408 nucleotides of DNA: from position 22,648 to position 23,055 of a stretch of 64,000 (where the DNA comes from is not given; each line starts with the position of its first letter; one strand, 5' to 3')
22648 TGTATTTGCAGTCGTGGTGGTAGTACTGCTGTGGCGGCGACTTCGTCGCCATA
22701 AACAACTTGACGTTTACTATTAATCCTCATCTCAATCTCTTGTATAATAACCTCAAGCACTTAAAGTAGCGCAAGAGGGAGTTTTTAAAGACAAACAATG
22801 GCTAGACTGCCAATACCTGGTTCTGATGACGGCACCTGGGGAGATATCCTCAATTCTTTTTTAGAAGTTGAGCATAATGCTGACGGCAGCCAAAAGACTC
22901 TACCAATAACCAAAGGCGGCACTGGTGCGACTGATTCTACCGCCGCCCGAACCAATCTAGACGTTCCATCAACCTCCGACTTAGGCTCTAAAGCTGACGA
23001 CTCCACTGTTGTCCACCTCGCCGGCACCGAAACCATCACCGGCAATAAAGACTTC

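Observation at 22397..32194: Array of five tail-fibre-like paralogs with one shared N-terminal module and no phage around them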

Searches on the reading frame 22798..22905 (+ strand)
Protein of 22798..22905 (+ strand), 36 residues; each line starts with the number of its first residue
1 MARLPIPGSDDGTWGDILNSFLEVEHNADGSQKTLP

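Call 17: find_related_loci(query=A2, collection=viral_contigs, flank=10000)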
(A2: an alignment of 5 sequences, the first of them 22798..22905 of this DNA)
Query A2 (36 aa) in viral_contigs; peptide patterns used: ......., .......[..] (x = any residue, [..] = any of these).
23 stretches matched a pattern; 2 encode a relative of the query (tblastn E <= 1e-3); 2 distinct loci.
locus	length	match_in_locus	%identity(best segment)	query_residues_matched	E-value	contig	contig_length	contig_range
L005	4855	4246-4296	65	4-20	5e-6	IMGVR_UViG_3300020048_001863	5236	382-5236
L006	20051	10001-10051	65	4-20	3e-6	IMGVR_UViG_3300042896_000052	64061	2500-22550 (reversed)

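Call 24: search_protein_representatives(alignment_id=A2)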
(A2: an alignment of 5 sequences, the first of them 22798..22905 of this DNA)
Query: 5 sequences, 36 profile positions. Proteins with E-value up to 0.001 (for the whole library): 6008; up to 1e-10: 2363; up to 1e-30: 0. The best 150 are listed.
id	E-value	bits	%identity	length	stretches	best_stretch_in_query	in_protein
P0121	2.1e-21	91.5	-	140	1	1-35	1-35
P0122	2.3e-21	91.4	-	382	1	1-36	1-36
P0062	4.8e-21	90.4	-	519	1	1-36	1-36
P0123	6.8e-21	89.9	-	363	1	1-35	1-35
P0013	1.3e-20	89.0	-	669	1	1-35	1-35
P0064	2.1e-20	88.3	-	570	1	1-36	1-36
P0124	5.2e-20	87.1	-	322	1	1-35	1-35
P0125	2.0e-19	85.2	-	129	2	1-36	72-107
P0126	2.3e-19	85.0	-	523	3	4-35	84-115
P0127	3.4e-19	84.5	-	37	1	1-34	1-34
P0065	3.5e-19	84.4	-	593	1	1-34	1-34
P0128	4.4e-19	84.1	-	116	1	1-34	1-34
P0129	6.9e-19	83.5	-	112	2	1-35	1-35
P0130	1.4e-18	82.6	-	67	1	1-35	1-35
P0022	1.7e-18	82.2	-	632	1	1-35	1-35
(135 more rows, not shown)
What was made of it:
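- In nearly all of the 150 best-scoring hits listed the match begins at residue 1 (call 24). The family has thousands of intact members (call 24).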

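Call 32: find_related_loci(query=A4, collection=genome_contigs, flank=10000)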
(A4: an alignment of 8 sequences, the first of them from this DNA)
Query A4 (36 aa) in genome_contigs; peptide patterns used: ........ (x = any residue, [..] = any of these).
111 stretches matched a pattern; 81 encode a relative of the query (tblastn E <= 1e-3); the best 80 are kept; 77 distinct loci.
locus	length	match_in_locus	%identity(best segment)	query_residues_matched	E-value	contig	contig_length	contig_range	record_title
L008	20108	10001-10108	94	1-36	2e-20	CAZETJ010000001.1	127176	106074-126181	MAG TPA_asm: uncultured Candidatus Saccharibacteria bacterium isolate binchicken_co50_391 genome assembly, contig: NODE_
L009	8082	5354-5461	81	1-36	7e-19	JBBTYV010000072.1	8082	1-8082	MAG: Patescibacteria group bacterium isolate H52-bin149_1 H52_bin149_1_000000000072, whole genome shotgun sequence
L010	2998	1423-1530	81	1-36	2e-18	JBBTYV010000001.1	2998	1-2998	MAG: Patescibacteria group bacterium isolate H52-bin149_1 H52_bin149_1_000000000001, whole genome shotgun sequence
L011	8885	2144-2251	81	1-36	2e-18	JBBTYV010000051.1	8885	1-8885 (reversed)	MAG: Patescibacteria group bacterium isolate H52-bin149_1 H52_bin149_1_000000000051, whole genome shotgun sequence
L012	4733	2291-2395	83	1-35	5e-18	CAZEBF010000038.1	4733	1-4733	MAG TPA_asm: uncultured Candidatus Saccharibacteria bacterium isolate SRP286056_co1_136 genome assembly, contig: NODE_26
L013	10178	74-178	86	1-35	2e-17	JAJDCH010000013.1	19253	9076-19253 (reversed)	MAG: Candidatus Levyibacteriota bacterium isolate OFTM270 OFTM270_12, whole genome shotgun sequence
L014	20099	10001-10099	91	3-35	3e-17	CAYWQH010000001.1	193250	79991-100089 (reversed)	MAG TPA_asm: uncultured Candidatus Saccharibacteria bacterium isolate SRP200132_co1_766 genome assembly, contig: NODE_54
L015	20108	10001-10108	83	1-36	6e-18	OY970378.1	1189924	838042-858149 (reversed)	MAG: Candidatus Parcubacteria bacterium isolate MFD01275.bin.c.8 genome assembly, chromosome: 1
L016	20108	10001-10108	81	1-36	1e-16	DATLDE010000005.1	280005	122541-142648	MAG TPA_asm: Candidatus Limnocylindrales bacterium isolate SMAG_U14342 k141_4103404, whole genome shotgun sequence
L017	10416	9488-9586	85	1-33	4e-16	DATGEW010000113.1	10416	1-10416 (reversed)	MAG TPA_asm: Candidatus Saccharimonadales bacterium isolate SMAG_U9712 k141_13776, whole genome shotgun sequence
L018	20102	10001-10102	76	1-34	1e-15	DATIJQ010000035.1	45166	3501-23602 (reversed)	MAG TPA_asm: Candidatus Saccharimonas sp. isolate SMAG_U15695 k141_624051, whole genome shotgun sequence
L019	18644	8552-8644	84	1-31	7e-16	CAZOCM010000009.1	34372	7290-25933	MAG TPA_asm: uncultured Candidatus Saccharibacteria bacterium isolate SRP200132_co1_571 genome assembly, contig: NODE_21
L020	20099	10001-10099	82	1-33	1e-15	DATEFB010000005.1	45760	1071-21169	MAG TPA_asm: Candidatus Saccharimonadales bacterium isolate SMAG_U8748 k141_1247127, whole genome shotgun sequence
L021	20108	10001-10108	72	1-36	2e-15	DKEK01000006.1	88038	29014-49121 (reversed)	MAG TPA_asm: Candidatus Saccharibacteria bacterium UBA6824 UBA6824_contig_7886, whole genome shotgun sequence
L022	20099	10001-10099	76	1-33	1e-15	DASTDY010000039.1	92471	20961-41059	MAG TPA_asm: Candidatus Saccharimonadales bacterium isolate SMAG_U833 k141_1066516, whole genome shotgun sequence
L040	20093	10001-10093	87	1-31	2e-14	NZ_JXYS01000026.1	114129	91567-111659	Acidithrix ferrooxidans strain PY-F3 AXFE_contig000026, whole genome shotgun sequence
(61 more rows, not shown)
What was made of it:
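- Genomes of about 1 Mb carry several dispersed loci (call 32).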

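Call 51: search_protein_families(library=phrogs, proteins=[L006:1675-2586:+, L006:3817-4416:+, L006:7610-8281:+, L006:8701-9264:+, L006:9266-9958:+, L006:9968-10822:+, L006:11045-13117:+, L006:13574-14086:+, L006:14095-16242:+, L006:16838-17944:+], max_evalue=0.001)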
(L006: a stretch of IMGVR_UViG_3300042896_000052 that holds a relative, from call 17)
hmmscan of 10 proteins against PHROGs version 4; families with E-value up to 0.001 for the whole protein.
L006:1675-2586:+ (303 aa): 3 families
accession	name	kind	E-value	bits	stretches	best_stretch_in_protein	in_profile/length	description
phrog_371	-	head and packaging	1.9e-19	71.1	2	1-156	1-155/303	major head protein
phrog_4523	-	head and packaging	1.3e-09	38.4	1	51-252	405-589/644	major head and protease protein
phrog_133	-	head and packaging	2.7e-08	33.9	1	44-252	418-614/668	head maturation protease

L006:3817-4416:+ (199 aa): 0 families

L006:7610-8281:+ (223 aa): 2 families
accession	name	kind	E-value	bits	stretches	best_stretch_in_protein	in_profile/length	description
phrog_2941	-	head and packaging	1e-13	52.4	1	1-202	4-189/208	virion structural protein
phrog_10775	-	tail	1.7e-07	32.2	1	16-219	20-216/237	tail protein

L006:8701-9264:+ (187 aa): 1 family
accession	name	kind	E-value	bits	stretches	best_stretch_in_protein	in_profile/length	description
phrog_8123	-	unknown function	2.3e-11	44.7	1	43-187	43-191/192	-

L006:9266-9958:+ (230 aa): 0 families

L006:9968-10822:+ (284 aa): 3 families
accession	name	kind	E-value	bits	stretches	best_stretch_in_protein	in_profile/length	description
phrog_3030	-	unknown function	2.3e-26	93.6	1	160-284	150-272/272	-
phrog_12796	-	tail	1.4e-08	35.4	1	31-185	127-281/445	tail fiber protein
phrog_38625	-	tail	2.8e-07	30.8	1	62-174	158-267/437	tail fiber protein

L006:11045-13117:+ (690 aa): 0 families

L006:13574-14086:+ (170 aa): 2 families
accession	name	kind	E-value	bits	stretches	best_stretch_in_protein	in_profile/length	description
phrog_315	-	lysis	1.9e-46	159.8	1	1-168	331-494/677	endolysin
phrog_12853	-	unknown function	4.8e-15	57.1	1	7-118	5-126/131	-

L006:14095-16242:+ (715 aa): 3 families
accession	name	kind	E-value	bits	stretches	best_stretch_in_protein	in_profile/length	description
phrog_3287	-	head and packaging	3.7e-64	218.4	1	3-714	5-524/524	virion structural protein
phrog_358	-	unknown function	7.5e-06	24.4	1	200-276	1736-1816/2056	-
phrog_28581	-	unknown function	0.00068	20.8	0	190-272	74-158/165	-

L006:16838-17944:+ (368 aa): 1 family
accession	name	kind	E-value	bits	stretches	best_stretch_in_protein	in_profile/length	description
phrog_35856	-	unknown function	2.8e-31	110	1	68-313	72-306/334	-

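Call 55: search_protein_families(library=pfam, proteins=[L040:3323-4675:-, L040:5522-6976:+, L040:7090-7482:+, L040:8591-9610:+, L040:10001-11848:+, L040:11920-12435:-, L040:12706-13692:+, L040:14679-16922:-, L040:16927-18021:-, L040:18580-20013:-], max_evalue=0.001)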
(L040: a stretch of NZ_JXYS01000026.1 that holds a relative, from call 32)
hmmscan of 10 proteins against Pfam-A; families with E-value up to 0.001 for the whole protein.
L040:3323-4675:- (450 aa): 3 families
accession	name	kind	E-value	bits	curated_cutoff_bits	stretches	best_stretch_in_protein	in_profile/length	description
PF18134.7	AGS_C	-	1.1e-23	84.1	26.7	1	316-441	11-128/129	Adenylyl/Guanylyl and SMODS C-terminal sensor domain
PF18144.7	SMODS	-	7e-18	65.8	26.5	1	7-164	4-162/164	Second Messenger Oligonucleotide or Dinucleotide Synthetase domain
PF21654.3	DncV-like_NTFase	-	5.2e-09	37.3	24.9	1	49-128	3-87/90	Cyclic GMP-AMP synthase DncV-like, nucleotidyltransferase domain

L040:5522-6976:+ (484 aa): 0 families

L040:7090-7482:+ (130 aa): 0 families

L040:8591-9610:+ (339 aa): 0 families

L040:10001-11848:+ (615 aa): 2 families
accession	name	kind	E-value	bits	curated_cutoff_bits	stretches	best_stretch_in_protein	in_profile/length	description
PF12708.12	Pect-lyase_RHGA_epim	-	6.6e-16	59.2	27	1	145-374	2-192/213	Rhamnogalacturonase A/epimerase, pectate lyase-like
PF13229.12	Beta_helix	-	8.5e-14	51.9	25.9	2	257-390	35-157/158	Right handed beta helix region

L040:11920-12435:- (171 aa): 0 families

L040:12706-13692:+ (328 aa): 1 family
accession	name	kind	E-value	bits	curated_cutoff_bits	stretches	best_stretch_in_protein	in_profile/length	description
PF00902.23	TatC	-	1.7e-45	155.9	25.1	1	27-234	1-208/208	Sec-independent protein translocase protein (TatC)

L040:14679-16922:- (747 aa): 1 family
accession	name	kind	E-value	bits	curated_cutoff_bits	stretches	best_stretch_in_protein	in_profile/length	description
PF00082.27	Peptidase_S8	-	8.5e-32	111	21.8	1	274-537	3-288/288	Subtilase family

L040:16927-18021:- (364 aa): 2 families
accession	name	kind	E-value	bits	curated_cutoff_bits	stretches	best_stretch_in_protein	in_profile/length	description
PF00004.35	AAA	-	3.1e-25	89.6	21.2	1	124-252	2-130/131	ATPase family associated with various cellular activities (AAA)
PF07728.20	AAA_5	-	0.00028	21.3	22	0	123-192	2-76/139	AAA domain (dynein-related subfamily)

L040:18580-20013:- (477 aa): 1 family
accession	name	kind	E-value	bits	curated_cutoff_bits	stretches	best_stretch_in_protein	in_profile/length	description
PF13289.12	SIR2_2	-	0.0001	22.8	24.5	1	104-288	2-110/141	SIR2-like domain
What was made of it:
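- The Acidithrix cassette lies in an accessory island (call 55).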

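Call 103: find_related_loci(query=A4, collection=viral_contigs, flank=10000)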
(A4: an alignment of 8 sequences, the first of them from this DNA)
Query A4 (36 aa) in viral_contigs; peptide patterns used: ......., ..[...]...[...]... (x = any residue, [..] = any of these).
127 stretches matched a pattern; 8 encode a relative of the query (tblastn E <= 1e-3); 8 distinct loci.
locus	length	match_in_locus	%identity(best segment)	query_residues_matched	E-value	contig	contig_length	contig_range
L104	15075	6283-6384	65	1-34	3e-12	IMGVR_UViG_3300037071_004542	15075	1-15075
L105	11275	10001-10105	63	1-35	8e-12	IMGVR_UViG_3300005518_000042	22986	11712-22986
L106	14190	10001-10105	63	1-35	8e-12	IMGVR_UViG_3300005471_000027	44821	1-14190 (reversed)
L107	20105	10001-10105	63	1-35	1e-11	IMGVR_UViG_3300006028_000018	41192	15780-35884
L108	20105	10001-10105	51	1-35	5e-10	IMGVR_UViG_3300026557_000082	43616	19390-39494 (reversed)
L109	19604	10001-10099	52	1-33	7e-9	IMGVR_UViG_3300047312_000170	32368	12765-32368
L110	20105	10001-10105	51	1-35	8e-9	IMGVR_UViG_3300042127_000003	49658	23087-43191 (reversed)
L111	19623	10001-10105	46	1-35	3e-6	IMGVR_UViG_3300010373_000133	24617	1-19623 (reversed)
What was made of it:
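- Cellular modules are more uniform (70-94% identical) than the phage ones (46-65%) (calls 32, 103).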

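Call 105: search_protein_families(library=phrogs, proteins=[L109:3103-4368:+, L109:5360-8938:+, L109:8931-10001:+, L109:9980-11518:+, L109:11699-13105:+, L107:1796-2872:+, L107:5700-6986:+, L107:7550-9988:+, L107:10001-11365:+, L107:11369-12964:+], max_evalue=0.001)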
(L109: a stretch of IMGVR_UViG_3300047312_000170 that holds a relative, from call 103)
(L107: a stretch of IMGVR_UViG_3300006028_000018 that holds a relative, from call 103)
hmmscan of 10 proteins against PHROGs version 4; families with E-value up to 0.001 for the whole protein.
L109:3103-4368:+ (421 aa): 0 families

L109:5360-8938:+ (1192 aa): 8 families
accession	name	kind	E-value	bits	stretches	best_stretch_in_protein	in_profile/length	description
phrog_9959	-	tail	1.2e-21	77.1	1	274-467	79-266/1708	tail length tape measure protein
phrog_12798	-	tail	1.8e-17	63.9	1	262-445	58-237/1031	tail length tape measure protein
phrog_167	-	tail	1.7e-15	56.9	1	15-1124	114-1111/1555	tail length tape measure protein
phrog_305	-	tail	3.5e-14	53.4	1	748-1042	356-620/1001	tail length tape measure protein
phrog_973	-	tail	1.3e-12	47.4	1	94-551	5-425/1465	tail length tape measure protein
phrog_1686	-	tail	9.5e-10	37.9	1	282-450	143-309/1224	tail length tape measure protein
phrog_1272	-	tail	7.6e-07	28.2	1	710-1093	716-992/1606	tail length tape measure protein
phrog_7334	-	unknown function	0.00011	21.5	0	175-270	19-119/1078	-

L109:8931-10001:+ (356 aa): 1 family
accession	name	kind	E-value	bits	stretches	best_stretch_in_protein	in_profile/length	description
phrog_202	-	tail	4.4e-07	30.1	1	31-189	42-195/523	distal tail protein Dit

L109:9980-11518:+ (512 aa): 7 families
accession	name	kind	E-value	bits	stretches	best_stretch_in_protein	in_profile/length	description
phrog_14442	-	tail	2e-08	34.2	1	33-110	180-262/733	tail protein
phrog_2234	-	tail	1.5e-07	31.5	1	30-124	172-262/757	tail spike protein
phrog_18522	-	tail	7.5e-07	28.8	1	31-101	161-230/612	tail protein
phrog_4250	-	tail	2.4e-05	23.9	1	45-151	222-300/786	EPS depolymerase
phrog_7458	-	tail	5.7e-05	22.6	1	36-103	115-184/732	tail spike protein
phrog_9707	-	tail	6.4e-05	22.7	1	42-94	181-234/667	tail protein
phrog_4775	-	connector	0.00036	19.7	1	39-127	129-214/876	pre-neck appendage protein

L109:11699-13105:+ (468 aa): 0 families

L107:1796-2872:+ (358 aa): 2 families
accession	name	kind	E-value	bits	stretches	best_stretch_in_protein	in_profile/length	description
phrog_212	-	head and packaging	1.3e-34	120.9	1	5-358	3-296/301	major head protein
phrog_31318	-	unknown function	0.00035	21.3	0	292-357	78-146/147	-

L107:5700-6986:+ (428 aa): 2 families
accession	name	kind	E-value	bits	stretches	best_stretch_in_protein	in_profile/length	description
phrog_10909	-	tail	3.7e-09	37.4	1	279-346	205-270/290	major tail protein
phrog_2839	-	tail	8.5e-06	25.5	1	277-351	60-133/581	tail sheath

L107:7550-9988:+ (812 aa): 20 families
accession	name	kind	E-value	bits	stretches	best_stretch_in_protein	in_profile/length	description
phrog_991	-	tail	1.1e-52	180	1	26-749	265-872/1966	tail length tape measure protein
phrog_1533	-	tail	1e-37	130.3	1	23-496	212-666/1688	tail length tape measure protein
phrog_167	-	tail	5e-30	105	2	25-558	246-696/1555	tail length tape measure protein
phrog_1272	-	tail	1.1e-29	104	1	19-512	218-690/1606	tail length tape measure protein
phrog_4704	-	tail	1.1e-22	81.5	1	23-440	179-594/625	tail length tape measure protein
phrog_28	-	tail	1.8e-22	80.8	1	21-654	243-797/1228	tail length tape measure protein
phrog_2723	-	tail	8.7e-21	74.6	1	14-278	133-402/1578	tail length tape measure protein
phrog_58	-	tail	4.2e-18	66.1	1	22-690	290-932/1544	tail length tape measure protein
phrog_1293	-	tail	4.2e-18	65.6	1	23-653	142-727/1424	tail length tape measure protein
phrog_9696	-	tail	4.7e-12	45.5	1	15-311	31-323/1415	tail length tape measure protein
phrog_14441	-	tail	1.1e-10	42.7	1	41-223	56-238/241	tail length tape measure protein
phrog_23013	-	tail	6.2e-10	38.4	1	42-468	113-519/1379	tail length tape measure protein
phrog_36688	-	tail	8.7e-09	34.4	1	48-240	59-251/1600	tail length tape measure protein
phrog_38390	-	tail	3.4e-08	33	1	14-263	17-259/1029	tail length tape measure protein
phrog_16692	-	unknown function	2.1e-07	30.8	1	30-258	141-378/1107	-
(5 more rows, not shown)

L107:10001-11365:+ (454 aa): 3 families
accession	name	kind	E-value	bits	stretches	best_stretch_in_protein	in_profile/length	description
phrog_2234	-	tail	3.4e-13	50.1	1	18-94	166-240/757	tail spike protein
phrog_7458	-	tail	2e-09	37.3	1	37-109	120-193/732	tail spike protein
phrog_9707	-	tail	3.4e-06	26.9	1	43-100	187-246/667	tail protein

L107:11369-12964:+ (531 aa): 0 families
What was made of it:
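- In phages the module is a docking domain (call 105).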

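Call 118: find_related_loci(query=A11, collection=viral_contigs, flank=6000)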
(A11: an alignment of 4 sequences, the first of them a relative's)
Query A11 (531 aa) in viral_contigs; peptide patterns used: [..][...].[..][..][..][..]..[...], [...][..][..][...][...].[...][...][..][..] (x = any residue, [..] = any of these).
92 stretches matched a pattern; 5 encode a relative of the query (tblastn E <= 1e-3); 5 distinct loci.
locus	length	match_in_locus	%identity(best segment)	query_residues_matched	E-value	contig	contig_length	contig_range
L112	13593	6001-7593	100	1-531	0e+0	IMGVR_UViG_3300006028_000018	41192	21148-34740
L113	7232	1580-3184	82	1-531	0e+0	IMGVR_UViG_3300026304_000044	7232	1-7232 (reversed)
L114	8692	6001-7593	97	1-531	0e+0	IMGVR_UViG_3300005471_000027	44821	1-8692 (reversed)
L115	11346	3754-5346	84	1-531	0e+0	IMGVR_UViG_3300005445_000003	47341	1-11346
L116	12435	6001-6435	32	1-141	6e-17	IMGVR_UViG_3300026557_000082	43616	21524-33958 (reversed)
